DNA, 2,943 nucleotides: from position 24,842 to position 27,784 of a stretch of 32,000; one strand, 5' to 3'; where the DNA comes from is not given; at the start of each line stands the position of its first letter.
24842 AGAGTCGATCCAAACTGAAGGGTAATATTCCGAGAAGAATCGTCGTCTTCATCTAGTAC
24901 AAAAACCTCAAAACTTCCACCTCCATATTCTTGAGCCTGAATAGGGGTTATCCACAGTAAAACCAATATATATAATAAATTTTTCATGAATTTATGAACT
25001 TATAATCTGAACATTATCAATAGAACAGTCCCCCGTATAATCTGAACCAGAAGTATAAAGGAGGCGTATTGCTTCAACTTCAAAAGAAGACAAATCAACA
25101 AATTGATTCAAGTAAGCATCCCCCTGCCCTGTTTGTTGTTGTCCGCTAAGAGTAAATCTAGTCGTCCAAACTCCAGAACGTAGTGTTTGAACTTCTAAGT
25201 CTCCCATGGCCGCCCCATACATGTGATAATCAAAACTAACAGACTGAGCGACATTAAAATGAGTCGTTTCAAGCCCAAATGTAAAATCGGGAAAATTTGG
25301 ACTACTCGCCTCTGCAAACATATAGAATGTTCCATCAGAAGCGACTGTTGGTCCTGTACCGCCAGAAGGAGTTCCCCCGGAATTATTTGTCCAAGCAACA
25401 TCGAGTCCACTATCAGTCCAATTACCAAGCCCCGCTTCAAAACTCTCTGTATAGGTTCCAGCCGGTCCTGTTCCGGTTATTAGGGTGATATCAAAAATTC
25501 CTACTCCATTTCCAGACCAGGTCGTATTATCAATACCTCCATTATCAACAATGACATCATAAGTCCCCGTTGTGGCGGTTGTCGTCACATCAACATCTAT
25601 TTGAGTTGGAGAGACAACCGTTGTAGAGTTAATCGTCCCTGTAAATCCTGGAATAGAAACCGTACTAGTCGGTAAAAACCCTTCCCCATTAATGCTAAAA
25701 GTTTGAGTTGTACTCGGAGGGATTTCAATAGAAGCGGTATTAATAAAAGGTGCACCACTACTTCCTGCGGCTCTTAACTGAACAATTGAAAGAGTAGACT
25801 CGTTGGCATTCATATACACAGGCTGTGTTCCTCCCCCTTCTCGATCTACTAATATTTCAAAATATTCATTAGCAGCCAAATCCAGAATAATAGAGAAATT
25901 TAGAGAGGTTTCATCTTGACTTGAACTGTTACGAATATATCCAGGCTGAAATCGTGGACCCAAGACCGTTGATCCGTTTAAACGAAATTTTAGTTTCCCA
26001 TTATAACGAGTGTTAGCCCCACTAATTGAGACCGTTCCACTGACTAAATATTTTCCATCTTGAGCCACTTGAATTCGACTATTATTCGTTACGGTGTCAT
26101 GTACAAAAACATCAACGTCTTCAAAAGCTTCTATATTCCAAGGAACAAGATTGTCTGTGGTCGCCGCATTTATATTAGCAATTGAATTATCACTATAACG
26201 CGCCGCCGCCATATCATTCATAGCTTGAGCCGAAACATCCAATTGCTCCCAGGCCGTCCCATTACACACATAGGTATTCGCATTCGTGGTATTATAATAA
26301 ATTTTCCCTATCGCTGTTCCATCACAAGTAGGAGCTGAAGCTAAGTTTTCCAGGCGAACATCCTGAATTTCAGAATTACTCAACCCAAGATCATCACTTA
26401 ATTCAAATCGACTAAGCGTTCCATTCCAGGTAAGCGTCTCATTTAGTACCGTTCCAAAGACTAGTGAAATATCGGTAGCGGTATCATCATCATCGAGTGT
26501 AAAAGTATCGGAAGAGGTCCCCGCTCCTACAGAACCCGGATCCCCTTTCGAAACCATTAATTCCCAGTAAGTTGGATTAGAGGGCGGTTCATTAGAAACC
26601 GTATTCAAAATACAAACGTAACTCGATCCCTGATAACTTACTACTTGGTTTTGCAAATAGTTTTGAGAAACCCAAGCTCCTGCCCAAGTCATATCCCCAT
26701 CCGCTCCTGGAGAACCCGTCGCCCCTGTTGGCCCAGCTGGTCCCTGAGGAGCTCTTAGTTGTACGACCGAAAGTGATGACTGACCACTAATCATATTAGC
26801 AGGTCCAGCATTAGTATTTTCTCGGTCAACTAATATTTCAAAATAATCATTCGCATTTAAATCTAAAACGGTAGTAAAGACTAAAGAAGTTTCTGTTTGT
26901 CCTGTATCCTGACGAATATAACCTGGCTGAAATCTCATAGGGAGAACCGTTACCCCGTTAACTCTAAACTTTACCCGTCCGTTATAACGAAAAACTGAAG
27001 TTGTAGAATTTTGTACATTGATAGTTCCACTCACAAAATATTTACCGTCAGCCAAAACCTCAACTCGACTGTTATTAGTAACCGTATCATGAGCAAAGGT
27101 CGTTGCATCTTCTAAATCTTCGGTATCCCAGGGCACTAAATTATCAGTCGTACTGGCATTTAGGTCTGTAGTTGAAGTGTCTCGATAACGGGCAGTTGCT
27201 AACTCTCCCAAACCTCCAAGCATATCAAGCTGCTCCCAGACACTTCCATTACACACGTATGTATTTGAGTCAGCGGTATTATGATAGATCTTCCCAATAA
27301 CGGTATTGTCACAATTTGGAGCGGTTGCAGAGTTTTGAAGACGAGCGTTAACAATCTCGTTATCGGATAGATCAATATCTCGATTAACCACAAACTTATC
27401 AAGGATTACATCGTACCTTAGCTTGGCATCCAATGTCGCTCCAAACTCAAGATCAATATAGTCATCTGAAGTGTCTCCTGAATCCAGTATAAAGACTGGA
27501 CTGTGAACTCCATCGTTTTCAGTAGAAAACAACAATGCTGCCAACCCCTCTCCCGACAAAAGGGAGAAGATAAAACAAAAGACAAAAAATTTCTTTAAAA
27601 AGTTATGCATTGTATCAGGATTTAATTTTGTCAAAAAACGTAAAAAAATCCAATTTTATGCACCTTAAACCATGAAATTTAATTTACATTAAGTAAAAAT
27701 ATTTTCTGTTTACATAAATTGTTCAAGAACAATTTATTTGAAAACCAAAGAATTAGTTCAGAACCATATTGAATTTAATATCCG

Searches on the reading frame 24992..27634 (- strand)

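Call 19: search_protein_families(library=ncbifam, proteins=[window:24992-27634:-], max_evalue=0.00001)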
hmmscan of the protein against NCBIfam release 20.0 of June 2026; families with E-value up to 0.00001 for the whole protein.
window:24992-27634:- (880 aa): 1 family
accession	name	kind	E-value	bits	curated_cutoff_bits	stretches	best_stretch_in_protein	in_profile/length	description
NF058597.1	CoaZ_rpt_PGGG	domain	2.5e-06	27.5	30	1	641-700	17-75/88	choice-of-anchor Z repeating domain-containing protein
